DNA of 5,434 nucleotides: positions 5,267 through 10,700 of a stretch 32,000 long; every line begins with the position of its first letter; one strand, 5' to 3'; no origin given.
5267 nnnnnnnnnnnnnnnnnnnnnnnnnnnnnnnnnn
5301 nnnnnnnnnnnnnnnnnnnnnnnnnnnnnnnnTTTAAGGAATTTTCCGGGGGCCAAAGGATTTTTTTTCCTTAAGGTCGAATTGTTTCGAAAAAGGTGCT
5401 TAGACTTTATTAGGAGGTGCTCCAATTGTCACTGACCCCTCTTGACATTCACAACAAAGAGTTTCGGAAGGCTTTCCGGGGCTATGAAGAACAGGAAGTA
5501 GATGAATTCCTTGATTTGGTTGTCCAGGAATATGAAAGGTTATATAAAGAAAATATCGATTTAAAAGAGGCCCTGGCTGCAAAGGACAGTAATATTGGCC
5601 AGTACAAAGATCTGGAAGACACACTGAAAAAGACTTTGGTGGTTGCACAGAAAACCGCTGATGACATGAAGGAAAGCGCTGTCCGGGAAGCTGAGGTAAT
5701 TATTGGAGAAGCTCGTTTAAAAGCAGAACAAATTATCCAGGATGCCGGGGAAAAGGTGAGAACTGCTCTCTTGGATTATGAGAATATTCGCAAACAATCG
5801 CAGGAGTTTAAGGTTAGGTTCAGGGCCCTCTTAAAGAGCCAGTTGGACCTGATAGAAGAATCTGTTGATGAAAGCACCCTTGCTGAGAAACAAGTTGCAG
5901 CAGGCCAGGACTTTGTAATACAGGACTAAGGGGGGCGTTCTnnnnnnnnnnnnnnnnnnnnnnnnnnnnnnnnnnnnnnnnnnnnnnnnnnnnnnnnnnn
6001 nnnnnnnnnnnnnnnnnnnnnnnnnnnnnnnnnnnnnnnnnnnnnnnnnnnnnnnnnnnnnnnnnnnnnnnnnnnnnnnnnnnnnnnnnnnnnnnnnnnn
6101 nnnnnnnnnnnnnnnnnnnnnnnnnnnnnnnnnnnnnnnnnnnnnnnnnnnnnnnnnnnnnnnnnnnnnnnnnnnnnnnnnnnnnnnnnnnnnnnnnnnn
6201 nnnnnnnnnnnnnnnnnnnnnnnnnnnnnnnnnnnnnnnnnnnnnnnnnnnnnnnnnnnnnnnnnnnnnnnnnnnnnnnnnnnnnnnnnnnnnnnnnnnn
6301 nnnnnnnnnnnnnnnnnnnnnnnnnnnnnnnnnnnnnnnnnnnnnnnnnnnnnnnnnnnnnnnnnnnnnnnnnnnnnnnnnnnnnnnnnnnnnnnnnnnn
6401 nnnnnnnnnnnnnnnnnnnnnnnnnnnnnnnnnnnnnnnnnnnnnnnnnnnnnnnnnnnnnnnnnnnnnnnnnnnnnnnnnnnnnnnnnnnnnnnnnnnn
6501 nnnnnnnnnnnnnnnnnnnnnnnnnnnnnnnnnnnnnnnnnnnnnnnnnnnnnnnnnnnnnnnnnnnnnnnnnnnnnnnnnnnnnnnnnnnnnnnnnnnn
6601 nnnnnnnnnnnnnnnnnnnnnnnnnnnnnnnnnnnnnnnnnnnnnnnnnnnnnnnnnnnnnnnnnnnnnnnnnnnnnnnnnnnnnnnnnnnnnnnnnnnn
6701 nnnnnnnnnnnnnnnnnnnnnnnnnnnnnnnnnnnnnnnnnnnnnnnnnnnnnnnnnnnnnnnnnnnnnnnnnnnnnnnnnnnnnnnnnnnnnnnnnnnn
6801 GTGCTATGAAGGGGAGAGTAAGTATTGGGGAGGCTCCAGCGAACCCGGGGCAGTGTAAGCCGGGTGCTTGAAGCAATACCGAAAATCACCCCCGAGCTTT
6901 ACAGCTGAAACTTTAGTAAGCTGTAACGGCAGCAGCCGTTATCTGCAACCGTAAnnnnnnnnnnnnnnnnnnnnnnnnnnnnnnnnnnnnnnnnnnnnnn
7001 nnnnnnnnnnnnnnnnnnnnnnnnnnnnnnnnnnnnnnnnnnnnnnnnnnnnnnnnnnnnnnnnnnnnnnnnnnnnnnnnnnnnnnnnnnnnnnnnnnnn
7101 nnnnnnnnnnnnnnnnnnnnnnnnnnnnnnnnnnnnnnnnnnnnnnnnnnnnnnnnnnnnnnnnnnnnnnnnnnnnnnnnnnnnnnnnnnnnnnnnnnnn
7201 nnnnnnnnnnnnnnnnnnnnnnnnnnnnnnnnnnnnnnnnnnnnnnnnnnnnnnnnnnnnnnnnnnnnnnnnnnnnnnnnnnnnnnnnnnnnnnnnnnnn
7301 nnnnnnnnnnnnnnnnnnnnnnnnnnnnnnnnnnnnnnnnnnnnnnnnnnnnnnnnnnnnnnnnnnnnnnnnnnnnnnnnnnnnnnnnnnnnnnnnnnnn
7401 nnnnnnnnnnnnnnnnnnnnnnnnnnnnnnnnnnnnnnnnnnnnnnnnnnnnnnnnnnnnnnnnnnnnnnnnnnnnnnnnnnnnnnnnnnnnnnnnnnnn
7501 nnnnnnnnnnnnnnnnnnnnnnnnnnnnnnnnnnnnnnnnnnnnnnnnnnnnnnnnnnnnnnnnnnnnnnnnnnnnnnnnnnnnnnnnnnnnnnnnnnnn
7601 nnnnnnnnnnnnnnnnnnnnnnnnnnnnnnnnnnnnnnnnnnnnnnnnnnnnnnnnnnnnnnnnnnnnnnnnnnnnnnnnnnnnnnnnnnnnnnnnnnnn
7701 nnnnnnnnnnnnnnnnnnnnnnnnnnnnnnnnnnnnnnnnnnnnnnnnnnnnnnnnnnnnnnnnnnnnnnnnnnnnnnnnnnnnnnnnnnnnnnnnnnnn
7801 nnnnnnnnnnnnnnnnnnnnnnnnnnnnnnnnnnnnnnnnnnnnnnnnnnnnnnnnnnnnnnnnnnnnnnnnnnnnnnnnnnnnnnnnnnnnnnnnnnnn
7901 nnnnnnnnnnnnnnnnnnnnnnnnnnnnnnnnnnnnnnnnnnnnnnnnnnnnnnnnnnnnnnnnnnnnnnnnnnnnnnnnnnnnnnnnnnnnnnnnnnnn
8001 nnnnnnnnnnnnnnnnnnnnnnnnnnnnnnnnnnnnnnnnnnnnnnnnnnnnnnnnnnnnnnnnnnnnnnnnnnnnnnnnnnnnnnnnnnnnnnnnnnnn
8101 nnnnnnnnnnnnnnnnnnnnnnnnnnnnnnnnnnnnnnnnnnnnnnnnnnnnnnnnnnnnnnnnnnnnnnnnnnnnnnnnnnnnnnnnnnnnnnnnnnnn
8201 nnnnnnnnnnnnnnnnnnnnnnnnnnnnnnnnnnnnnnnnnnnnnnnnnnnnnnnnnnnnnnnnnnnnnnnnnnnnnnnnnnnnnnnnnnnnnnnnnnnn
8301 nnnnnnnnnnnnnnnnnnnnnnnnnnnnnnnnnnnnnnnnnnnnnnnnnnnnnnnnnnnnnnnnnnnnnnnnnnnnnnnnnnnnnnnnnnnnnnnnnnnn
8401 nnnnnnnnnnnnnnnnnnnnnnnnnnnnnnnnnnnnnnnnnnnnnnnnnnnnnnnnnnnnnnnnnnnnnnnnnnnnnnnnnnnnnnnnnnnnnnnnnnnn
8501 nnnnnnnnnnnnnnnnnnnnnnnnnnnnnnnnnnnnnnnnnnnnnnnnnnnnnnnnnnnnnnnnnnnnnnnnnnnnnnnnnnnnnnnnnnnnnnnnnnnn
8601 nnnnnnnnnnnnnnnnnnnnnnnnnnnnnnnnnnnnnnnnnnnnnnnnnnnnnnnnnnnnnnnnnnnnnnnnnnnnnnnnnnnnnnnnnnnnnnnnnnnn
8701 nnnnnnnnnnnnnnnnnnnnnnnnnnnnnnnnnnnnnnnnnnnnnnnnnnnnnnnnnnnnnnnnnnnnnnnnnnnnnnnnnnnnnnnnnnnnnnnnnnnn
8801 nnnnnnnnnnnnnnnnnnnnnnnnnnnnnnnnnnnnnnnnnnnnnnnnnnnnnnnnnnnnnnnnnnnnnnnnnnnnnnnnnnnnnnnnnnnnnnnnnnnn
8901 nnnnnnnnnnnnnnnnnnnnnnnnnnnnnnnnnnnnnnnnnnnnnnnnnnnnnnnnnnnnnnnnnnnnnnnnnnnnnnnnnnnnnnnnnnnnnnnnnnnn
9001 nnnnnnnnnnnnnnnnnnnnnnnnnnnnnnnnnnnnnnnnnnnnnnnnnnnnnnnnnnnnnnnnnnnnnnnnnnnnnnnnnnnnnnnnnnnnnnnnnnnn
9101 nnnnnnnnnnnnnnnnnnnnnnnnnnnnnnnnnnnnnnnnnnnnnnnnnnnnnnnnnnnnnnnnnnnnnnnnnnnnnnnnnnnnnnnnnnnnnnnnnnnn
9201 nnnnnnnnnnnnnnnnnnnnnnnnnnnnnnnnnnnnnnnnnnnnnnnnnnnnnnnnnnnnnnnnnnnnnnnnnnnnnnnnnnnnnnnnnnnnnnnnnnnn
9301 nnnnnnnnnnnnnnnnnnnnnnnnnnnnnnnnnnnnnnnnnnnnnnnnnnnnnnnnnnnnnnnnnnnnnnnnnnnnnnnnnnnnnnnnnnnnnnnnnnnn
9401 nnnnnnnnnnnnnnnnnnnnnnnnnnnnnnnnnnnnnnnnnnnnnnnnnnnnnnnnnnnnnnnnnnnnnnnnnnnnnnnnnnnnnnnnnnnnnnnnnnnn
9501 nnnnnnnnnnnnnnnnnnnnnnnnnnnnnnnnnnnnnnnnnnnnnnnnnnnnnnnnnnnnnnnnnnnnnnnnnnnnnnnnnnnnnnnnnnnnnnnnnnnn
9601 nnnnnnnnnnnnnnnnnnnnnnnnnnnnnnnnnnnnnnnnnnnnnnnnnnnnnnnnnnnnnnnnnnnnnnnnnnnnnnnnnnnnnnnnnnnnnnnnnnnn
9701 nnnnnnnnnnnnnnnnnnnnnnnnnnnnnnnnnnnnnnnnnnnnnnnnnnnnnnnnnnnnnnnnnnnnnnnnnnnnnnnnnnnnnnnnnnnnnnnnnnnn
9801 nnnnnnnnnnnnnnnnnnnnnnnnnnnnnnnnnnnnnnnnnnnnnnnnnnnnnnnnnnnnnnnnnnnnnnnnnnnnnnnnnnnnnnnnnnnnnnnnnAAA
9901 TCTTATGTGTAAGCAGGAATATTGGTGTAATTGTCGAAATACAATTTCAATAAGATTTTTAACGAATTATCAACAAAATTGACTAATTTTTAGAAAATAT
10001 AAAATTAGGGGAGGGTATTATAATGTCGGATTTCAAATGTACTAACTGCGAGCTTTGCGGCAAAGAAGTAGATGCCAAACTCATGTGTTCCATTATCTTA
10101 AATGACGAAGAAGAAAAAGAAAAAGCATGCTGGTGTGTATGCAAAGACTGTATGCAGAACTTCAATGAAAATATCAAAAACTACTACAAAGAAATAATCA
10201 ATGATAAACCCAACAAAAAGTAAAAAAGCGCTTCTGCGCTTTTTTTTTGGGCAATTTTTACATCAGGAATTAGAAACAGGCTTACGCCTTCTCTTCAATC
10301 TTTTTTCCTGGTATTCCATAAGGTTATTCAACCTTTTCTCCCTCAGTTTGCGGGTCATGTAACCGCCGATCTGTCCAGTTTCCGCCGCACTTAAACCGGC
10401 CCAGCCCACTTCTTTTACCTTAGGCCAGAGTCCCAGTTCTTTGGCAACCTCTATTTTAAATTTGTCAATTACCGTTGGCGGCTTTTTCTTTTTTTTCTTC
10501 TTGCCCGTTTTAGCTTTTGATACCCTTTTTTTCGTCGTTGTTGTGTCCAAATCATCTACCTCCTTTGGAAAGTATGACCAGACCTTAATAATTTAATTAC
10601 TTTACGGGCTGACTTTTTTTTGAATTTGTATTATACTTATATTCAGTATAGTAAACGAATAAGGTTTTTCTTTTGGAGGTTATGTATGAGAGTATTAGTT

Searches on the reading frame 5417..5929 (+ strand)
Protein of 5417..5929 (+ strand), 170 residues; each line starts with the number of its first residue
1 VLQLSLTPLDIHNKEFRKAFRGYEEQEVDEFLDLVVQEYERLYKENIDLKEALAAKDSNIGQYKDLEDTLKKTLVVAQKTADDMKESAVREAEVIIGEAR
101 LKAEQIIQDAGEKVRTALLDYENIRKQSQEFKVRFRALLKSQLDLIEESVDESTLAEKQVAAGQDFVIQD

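Call 13: search_protein_families(library=pfam, proteins=[window:5417-5929:+])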
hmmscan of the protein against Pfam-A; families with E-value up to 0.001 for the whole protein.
window:5417-5929:+ (170 aa): 1 family
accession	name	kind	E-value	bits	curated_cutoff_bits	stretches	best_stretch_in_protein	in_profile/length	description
PF05103.18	DivIVA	-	2.7e-46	157.2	28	1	6-136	1-131/131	DivIVA protein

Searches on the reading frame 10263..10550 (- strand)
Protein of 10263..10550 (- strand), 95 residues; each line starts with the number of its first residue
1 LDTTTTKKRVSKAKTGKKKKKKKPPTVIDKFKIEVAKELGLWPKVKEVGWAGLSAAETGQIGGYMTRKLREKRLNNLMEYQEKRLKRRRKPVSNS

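Call 14: search_protein_families(library=pfam, proteins=[window:10263-10550:-])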
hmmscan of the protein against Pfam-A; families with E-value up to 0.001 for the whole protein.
window:10263-10550:- (95 aa): 1 family
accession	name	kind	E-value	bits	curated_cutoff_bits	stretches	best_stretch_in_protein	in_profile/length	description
PF00269.25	SASP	-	2.3e-10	40.7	22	1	27-71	11-53/59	Small, acid-soluble spore proteins, alpha/beta type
